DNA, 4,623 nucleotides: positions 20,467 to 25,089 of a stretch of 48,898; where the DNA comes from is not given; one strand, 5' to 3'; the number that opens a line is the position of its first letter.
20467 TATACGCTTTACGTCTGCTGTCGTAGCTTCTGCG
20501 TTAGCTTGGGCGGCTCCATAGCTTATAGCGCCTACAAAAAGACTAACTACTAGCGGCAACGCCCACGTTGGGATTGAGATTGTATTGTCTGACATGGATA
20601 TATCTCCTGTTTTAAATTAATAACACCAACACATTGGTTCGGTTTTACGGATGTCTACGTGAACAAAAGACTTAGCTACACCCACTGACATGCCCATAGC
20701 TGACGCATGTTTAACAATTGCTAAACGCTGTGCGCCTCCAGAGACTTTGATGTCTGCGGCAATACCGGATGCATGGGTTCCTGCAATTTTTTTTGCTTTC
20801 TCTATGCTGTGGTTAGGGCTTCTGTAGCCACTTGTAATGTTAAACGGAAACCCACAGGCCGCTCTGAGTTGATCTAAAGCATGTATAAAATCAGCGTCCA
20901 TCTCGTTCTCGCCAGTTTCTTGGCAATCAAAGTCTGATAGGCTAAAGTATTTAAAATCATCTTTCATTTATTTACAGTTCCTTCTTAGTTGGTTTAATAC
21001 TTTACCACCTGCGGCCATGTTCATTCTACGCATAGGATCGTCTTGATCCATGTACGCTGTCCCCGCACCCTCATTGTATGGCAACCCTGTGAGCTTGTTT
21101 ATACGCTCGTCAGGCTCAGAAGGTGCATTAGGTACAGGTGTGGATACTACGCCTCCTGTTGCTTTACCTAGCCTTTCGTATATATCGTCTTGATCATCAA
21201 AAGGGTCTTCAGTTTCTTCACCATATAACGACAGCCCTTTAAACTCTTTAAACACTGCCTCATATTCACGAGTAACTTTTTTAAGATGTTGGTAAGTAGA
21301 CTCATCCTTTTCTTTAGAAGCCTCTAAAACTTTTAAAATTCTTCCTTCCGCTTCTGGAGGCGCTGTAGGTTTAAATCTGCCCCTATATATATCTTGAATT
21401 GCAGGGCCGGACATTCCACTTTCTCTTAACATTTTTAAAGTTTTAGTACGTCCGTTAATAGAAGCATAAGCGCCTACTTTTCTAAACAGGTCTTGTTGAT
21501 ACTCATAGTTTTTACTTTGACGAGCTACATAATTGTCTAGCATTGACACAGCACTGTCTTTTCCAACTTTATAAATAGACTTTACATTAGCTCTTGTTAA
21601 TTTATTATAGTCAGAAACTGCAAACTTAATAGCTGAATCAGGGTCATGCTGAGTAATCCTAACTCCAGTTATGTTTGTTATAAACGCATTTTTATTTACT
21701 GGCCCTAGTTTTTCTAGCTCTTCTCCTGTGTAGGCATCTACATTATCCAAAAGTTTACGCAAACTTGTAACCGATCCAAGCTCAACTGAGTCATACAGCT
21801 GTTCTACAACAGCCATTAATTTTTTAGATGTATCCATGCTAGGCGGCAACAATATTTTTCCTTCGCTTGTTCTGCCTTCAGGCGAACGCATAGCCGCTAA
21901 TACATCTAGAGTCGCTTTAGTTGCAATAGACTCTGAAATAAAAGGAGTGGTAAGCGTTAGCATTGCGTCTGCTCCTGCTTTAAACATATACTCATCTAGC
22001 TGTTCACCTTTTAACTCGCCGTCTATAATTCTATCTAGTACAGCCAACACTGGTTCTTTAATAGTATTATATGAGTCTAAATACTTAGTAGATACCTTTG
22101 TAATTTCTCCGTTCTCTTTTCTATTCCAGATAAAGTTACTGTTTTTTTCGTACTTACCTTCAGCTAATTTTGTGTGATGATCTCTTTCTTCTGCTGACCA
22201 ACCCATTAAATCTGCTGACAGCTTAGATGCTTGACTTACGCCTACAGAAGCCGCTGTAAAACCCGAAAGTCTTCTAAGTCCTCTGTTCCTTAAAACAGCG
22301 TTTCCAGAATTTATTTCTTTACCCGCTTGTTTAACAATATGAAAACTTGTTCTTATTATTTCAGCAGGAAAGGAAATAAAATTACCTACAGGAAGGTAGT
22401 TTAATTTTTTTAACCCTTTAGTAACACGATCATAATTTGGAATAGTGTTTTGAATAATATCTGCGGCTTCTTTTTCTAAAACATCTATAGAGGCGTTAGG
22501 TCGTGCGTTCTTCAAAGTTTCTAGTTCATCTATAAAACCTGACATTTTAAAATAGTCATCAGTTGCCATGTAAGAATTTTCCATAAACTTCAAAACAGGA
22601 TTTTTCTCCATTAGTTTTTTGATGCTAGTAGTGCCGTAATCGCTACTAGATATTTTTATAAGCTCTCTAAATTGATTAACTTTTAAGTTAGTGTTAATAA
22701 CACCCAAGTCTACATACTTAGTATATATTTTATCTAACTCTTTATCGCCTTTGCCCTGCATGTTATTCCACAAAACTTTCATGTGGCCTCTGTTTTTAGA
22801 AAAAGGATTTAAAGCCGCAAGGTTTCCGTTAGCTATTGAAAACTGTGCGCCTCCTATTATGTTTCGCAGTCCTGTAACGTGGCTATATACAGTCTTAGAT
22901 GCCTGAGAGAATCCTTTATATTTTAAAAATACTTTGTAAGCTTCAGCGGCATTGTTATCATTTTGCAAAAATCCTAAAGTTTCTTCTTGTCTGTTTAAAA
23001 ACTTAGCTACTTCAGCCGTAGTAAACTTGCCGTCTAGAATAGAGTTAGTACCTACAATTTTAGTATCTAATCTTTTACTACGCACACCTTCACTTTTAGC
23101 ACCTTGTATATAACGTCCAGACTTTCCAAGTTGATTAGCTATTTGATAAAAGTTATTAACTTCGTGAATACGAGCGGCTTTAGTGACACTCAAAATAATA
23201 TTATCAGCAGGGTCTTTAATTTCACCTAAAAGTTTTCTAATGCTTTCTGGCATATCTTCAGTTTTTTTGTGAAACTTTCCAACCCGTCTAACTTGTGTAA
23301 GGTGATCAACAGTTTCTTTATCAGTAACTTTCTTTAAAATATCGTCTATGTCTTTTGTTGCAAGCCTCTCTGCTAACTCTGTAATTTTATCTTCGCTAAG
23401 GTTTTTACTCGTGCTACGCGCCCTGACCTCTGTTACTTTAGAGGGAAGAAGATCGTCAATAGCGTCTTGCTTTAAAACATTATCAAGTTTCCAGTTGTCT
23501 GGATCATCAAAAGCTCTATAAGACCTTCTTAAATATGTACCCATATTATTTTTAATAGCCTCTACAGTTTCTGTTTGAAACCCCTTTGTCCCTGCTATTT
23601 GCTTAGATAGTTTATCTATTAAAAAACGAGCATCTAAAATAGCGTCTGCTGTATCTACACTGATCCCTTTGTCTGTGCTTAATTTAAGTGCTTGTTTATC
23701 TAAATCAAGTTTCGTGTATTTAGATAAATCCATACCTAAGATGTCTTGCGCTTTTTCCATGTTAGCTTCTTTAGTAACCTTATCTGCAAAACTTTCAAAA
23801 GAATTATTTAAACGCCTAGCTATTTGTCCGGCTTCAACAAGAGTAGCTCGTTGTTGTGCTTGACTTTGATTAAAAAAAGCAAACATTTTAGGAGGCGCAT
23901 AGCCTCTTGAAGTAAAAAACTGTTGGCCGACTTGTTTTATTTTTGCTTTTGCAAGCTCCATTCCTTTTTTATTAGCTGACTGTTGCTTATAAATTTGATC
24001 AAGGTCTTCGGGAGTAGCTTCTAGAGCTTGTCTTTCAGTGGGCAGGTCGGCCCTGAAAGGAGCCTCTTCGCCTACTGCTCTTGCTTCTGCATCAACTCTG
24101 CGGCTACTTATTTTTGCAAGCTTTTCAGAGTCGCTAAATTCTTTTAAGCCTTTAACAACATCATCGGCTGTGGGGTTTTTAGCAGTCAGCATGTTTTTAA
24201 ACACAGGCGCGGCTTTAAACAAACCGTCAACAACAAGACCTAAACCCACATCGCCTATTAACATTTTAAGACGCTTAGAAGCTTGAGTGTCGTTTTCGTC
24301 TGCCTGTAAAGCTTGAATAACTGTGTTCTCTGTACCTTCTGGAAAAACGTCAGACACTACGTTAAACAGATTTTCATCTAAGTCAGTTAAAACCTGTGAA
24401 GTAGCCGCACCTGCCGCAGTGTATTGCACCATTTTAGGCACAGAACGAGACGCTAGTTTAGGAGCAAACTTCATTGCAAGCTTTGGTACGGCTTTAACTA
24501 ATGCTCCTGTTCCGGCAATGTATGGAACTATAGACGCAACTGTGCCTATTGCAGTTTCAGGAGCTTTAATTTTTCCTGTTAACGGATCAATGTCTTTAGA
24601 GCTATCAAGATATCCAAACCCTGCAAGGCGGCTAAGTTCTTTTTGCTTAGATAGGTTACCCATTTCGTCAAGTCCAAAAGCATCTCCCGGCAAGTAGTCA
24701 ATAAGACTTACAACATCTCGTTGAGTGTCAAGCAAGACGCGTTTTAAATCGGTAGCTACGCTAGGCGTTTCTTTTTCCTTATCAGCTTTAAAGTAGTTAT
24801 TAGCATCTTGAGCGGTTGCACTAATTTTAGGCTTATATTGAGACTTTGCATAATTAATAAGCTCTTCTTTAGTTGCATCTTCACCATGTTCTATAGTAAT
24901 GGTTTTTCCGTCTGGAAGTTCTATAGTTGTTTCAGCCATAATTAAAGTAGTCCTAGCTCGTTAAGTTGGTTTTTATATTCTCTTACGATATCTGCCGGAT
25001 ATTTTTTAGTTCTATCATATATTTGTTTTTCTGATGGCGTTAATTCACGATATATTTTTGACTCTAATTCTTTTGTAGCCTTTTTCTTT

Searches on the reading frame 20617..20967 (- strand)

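Call 66: search_protein_families(library=pfam, proteins=[window:20617-20967:-], max_evalue=0.01)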
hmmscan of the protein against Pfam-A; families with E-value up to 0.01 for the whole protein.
window:20617-20967:- (116 aa): 2 families
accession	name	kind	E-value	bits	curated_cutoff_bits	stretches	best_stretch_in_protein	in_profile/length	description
PF08291.16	Peptidase_M15_3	-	2.8e-10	40.7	23.2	1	7-105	2-108/108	Peptidase M15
PF05951.18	Peptidase_M15_2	-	0.00072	19.7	27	1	17-106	47-147/153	Bacterial protein of unknown function (DUF882)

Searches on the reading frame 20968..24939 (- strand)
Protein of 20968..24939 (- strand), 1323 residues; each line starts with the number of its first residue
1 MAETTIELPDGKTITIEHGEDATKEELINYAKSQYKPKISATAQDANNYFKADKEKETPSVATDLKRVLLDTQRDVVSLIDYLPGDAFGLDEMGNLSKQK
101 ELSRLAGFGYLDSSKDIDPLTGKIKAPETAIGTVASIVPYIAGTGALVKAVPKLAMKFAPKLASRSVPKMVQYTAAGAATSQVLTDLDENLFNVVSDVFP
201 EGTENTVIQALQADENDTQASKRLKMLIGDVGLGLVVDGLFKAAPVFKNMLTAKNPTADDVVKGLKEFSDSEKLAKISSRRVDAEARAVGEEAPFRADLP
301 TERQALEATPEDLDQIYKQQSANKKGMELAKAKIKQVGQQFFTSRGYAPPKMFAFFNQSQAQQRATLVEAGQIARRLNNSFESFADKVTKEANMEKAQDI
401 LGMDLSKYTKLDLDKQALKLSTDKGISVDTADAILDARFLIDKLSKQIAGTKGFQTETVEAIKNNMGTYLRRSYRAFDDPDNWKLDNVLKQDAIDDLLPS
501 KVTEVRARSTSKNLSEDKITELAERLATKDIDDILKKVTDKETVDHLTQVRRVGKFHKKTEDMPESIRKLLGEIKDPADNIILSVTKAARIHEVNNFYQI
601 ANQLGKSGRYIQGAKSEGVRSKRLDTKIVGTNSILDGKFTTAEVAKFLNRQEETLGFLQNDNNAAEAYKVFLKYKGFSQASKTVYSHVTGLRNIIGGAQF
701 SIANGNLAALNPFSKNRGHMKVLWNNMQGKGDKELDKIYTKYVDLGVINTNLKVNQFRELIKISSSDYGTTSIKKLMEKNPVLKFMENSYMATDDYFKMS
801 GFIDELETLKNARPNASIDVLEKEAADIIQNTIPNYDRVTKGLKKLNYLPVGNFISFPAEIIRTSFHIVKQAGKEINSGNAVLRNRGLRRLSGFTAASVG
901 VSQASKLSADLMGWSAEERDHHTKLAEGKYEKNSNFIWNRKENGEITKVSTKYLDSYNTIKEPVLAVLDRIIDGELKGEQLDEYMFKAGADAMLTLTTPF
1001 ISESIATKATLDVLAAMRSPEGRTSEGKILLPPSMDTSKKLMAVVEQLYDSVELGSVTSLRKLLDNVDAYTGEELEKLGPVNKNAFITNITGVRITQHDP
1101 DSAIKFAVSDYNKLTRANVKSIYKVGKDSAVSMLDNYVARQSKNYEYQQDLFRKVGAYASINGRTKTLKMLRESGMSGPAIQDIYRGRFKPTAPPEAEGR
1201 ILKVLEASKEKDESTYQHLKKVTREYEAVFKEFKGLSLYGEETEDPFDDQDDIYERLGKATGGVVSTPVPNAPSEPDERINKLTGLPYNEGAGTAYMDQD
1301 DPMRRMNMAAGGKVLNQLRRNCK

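Call 67: search_protein_families(library=phrogs, proteins=[window:20968-24939:-], max_evalue=0.001)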
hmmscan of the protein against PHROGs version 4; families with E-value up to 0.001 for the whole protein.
window:20968-24939:- (1323 aa): 1 family
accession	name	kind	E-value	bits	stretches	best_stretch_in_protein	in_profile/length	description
phrog_22602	-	head and packaging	4.4e-31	108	1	458-1010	1182-1700/1943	virion structural protein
